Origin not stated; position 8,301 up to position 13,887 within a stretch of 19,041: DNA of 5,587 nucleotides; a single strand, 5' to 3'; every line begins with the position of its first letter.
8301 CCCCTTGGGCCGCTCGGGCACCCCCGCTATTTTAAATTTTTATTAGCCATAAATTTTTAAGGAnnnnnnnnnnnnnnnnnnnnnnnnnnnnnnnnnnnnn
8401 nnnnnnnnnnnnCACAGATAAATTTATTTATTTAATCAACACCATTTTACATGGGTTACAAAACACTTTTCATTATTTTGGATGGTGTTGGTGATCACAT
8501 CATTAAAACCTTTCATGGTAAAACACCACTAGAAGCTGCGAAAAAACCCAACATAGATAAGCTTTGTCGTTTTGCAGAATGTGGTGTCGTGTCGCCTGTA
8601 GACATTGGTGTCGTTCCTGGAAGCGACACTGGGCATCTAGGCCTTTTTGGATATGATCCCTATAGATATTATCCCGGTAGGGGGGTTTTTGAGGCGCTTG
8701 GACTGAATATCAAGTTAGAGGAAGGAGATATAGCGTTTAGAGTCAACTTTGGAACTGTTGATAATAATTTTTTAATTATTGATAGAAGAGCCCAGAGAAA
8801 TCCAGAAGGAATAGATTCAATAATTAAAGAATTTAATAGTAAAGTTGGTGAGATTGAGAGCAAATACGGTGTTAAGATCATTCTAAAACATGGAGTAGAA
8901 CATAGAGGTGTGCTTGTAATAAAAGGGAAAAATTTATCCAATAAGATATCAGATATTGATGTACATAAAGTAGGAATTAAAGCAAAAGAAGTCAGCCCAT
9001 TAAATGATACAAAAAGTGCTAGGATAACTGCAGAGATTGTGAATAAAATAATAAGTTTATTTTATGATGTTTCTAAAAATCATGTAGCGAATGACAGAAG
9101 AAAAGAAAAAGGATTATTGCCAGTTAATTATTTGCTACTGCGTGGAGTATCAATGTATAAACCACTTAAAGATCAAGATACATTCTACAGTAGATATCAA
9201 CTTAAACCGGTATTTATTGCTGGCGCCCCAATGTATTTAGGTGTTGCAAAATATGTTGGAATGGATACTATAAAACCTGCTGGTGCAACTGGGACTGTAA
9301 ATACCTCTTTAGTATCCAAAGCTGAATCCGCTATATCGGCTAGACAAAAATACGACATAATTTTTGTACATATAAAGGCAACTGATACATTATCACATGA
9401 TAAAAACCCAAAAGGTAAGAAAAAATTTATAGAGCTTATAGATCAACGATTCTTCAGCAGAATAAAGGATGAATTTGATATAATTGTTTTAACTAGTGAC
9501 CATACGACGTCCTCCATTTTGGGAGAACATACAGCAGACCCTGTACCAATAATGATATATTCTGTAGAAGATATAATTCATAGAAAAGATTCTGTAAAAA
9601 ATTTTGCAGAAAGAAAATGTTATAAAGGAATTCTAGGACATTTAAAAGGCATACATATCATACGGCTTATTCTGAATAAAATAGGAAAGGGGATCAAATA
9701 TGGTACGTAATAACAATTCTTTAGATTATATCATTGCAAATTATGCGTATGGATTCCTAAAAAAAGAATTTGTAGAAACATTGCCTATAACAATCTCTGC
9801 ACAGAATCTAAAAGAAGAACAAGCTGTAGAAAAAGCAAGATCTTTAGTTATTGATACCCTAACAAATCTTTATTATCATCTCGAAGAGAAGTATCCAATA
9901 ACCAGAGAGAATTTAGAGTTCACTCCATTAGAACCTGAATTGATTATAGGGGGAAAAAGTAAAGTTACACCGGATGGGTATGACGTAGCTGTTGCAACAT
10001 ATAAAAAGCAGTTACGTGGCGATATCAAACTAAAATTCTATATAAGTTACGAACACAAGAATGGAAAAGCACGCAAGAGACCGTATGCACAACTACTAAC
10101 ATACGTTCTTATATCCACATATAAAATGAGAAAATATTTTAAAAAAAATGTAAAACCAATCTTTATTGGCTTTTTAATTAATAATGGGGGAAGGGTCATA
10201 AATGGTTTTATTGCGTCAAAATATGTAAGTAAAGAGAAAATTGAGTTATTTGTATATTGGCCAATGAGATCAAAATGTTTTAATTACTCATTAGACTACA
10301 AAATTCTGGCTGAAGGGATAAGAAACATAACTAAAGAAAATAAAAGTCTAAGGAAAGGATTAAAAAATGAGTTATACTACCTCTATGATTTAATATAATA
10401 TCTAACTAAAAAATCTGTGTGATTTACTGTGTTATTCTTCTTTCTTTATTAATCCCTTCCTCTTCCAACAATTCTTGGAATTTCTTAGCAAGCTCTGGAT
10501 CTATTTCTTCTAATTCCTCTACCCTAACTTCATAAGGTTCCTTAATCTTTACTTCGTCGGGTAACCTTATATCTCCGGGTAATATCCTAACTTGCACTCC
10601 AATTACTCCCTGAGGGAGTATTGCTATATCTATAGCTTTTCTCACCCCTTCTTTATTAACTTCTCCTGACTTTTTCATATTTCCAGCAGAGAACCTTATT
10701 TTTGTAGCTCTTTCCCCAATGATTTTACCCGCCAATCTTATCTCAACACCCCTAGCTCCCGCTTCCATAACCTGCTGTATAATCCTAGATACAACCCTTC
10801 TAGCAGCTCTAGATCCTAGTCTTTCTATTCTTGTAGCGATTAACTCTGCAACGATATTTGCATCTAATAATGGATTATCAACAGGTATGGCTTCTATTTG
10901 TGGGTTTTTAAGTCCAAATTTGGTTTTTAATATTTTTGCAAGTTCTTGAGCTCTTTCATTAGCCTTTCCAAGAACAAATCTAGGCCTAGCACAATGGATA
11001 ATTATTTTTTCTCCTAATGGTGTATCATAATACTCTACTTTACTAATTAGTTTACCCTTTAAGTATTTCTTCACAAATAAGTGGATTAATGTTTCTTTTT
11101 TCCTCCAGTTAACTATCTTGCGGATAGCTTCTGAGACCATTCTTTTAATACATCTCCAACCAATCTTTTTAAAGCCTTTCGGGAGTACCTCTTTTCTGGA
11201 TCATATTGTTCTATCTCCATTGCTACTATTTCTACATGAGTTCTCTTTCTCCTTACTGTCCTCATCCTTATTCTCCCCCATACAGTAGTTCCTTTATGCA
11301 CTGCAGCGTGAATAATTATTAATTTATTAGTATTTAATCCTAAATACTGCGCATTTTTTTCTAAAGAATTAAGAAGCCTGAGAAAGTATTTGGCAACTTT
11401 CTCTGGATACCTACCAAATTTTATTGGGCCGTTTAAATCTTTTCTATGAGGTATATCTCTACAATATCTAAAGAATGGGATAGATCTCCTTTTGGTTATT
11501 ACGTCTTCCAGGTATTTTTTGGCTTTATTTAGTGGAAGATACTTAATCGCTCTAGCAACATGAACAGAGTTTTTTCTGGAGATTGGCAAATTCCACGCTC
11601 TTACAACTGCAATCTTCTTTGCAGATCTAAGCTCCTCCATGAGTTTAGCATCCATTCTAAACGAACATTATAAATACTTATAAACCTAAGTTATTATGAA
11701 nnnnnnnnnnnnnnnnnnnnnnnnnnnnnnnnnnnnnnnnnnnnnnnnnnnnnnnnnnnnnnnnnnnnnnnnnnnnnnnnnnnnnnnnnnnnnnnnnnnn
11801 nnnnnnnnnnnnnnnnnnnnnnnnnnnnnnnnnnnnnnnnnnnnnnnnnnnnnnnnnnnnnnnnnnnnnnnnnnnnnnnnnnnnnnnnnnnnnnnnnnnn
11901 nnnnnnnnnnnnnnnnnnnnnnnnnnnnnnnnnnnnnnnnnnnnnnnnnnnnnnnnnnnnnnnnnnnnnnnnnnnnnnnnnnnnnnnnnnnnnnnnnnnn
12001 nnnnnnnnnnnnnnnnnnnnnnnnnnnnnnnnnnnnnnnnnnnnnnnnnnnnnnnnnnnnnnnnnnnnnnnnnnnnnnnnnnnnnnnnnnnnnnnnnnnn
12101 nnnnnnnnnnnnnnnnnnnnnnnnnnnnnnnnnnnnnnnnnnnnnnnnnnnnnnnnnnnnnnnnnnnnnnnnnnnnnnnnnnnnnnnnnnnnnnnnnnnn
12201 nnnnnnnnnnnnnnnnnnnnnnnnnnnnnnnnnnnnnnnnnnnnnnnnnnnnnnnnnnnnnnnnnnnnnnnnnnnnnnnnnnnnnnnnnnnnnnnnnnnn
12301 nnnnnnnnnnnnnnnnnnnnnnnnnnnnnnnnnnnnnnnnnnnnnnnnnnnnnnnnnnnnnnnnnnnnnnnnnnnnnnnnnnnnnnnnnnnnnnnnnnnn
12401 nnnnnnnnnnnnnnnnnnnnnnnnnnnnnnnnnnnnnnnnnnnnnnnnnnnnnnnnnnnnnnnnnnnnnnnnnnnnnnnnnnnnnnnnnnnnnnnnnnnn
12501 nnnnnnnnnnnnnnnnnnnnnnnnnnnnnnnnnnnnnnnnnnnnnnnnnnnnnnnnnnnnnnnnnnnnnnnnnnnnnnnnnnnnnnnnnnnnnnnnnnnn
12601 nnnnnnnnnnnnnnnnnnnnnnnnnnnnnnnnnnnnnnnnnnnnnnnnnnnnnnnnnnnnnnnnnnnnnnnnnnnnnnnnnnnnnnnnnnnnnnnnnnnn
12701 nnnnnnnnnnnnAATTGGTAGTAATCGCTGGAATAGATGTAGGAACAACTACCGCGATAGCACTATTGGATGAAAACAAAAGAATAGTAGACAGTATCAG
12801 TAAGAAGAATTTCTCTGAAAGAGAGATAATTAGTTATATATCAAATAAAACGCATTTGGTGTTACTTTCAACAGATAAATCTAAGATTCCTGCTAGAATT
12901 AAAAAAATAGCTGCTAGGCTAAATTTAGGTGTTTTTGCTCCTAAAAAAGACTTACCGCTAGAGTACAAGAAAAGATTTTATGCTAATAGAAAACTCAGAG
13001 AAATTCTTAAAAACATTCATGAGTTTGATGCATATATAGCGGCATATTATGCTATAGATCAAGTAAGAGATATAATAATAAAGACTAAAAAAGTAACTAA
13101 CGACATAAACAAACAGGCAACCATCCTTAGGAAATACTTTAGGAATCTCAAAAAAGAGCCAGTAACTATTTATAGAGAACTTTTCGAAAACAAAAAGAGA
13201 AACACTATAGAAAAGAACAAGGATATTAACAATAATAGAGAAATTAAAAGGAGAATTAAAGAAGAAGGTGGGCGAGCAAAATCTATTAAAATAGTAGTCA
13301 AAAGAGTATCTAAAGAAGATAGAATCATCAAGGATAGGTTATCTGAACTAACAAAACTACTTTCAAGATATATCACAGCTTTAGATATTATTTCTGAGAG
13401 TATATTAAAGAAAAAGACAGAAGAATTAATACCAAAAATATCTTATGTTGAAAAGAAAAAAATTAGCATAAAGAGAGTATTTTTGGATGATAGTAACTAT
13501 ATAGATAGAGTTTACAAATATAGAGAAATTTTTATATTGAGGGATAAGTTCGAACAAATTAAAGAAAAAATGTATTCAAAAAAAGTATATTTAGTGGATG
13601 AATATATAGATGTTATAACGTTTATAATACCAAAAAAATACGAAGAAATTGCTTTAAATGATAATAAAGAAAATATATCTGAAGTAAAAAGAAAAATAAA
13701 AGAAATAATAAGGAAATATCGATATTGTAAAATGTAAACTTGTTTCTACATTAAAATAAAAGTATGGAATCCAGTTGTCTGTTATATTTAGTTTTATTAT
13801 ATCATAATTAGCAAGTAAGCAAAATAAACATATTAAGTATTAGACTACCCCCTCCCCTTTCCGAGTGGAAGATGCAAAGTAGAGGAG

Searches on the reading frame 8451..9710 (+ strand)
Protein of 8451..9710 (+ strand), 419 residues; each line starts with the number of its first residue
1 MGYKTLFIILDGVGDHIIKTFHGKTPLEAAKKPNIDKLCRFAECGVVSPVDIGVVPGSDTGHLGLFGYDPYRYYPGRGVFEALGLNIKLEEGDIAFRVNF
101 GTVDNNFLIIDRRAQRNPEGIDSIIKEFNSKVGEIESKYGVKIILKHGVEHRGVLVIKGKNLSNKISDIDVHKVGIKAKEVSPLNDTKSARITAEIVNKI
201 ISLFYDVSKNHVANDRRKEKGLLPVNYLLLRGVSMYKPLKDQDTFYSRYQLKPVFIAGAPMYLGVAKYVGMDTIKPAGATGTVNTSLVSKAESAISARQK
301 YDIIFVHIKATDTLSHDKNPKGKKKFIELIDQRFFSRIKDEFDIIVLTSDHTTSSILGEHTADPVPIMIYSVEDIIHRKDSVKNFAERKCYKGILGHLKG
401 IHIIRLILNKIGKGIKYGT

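Call 5: search_protein_families(library=pfam, proteins=[window:8451-9710:+], max_evalue=0.01)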
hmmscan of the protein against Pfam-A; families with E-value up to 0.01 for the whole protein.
window:8451-9710:+ (419 aa): 2 families
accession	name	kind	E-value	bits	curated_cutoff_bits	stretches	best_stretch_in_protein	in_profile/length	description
PF10143.14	PhosphMutase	-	1.9e-45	155.2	21.5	1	42-214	4-170/170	2,3-bisphosphoglycerate-independent phosphoglycerate mutase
PF01676.23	Metalloenzyme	-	9.9e-41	140.3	24.3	1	4-408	2-250/252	Metalloenzyme superfamily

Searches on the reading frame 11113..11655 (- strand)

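Call 4: search_protein_families(library=pfam, proteins=[window:11113-11655:-], max_evalue=0.01)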
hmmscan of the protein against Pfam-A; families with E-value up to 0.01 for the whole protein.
window:11113-11655:- (180 aa): 1 family
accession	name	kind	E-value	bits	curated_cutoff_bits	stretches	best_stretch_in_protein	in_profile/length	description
PF00237.24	Ribosomal_L22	-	4.2e-16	59.4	28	1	19-144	2-102/104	Ribosomal protein L22p/L17e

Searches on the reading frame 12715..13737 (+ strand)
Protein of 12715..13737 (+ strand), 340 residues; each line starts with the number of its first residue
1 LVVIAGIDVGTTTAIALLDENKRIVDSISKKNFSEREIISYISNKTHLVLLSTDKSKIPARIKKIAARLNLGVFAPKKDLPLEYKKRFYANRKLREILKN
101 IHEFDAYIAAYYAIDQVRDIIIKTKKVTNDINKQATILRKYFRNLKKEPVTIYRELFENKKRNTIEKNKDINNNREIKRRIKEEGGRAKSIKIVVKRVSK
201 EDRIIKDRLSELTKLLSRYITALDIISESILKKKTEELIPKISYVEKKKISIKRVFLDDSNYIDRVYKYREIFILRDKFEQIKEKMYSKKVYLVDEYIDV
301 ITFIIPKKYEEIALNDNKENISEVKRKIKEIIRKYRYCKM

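Call 4: search_protein_families(library=pfam, proteins=[window:12715-13737:+], max_evalue=0.01)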
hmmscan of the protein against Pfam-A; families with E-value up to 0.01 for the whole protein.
window:12715-13737:+ (340 aa): 1 family
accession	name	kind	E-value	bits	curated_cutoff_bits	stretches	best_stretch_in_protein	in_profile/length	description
PF04312.18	DUF460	-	4.6e-22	78.6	28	1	3-110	32-135/135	Protein of unknown function (DUF460)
